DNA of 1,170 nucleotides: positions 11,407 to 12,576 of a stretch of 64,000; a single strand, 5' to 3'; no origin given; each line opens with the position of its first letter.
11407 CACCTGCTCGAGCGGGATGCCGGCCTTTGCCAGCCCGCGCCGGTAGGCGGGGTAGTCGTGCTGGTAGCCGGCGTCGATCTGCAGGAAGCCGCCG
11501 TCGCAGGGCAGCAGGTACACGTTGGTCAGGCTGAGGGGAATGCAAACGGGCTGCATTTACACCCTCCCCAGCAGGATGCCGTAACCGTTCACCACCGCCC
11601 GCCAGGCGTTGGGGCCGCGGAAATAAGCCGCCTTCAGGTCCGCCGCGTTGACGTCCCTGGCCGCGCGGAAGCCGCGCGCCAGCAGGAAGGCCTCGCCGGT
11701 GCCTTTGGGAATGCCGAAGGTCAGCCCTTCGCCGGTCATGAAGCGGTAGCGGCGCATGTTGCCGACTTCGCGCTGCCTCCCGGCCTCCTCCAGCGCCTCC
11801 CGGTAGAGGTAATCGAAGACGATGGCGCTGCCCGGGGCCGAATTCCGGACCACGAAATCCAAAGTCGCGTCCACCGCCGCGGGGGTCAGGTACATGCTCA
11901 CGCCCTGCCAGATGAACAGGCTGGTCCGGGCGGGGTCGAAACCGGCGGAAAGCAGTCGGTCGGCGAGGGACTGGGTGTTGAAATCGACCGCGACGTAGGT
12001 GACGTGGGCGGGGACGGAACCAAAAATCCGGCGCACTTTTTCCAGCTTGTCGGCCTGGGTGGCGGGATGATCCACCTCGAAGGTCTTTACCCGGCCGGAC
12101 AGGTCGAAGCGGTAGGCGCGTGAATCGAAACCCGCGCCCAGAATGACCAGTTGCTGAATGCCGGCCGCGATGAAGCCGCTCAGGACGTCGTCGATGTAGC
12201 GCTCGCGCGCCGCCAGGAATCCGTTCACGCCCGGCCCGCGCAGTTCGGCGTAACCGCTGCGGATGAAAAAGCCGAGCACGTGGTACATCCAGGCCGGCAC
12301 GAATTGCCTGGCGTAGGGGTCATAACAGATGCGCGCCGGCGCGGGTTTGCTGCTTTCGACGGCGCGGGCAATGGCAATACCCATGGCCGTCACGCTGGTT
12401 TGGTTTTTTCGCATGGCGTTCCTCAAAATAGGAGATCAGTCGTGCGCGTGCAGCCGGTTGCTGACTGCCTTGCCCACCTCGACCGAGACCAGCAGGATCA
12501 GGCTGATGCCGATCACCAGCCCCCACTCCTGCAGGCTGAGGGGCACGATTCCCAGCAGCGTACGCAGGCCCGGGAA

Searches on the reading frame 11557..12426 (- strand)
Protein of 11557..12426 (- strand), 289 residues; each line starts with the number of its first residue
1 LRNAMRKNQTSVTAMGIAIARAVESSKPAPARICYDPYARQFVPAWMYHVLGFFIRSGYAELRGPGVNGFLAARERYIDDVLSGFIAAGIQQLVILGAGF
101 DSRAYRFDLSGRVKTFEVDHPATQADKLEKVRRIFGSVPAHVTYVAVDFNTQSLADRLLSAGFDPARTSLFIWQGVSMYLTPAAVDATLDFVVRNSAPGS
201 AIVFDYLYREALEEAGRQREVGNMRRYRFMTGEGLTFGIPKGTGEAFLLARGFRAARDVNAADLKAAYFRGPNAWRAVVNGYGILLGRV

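Call 24: search_protein_families(library=padloc, proteins=[window:11557-12426:-], max_evalue=0.001)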
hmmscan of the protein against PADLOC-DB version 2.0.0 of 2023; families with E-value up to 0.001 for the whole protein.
window:11557-12426:- (289 aa): 0 families

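Call 50: search_protein_families(library=pfam, proteins=[window:11557-12426:-], max_evalue=0.001)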
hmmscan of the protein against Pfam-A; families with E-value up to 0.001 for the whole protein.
window:11557-12426:- (289 aa): 1 family
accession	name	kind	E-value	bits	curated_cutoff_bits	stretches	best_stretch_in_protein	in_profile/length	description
PF04072.20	LCM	-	3.1e-51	174.4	22.3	1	14-192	1-186/187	Leucine carboxyl methyltransferase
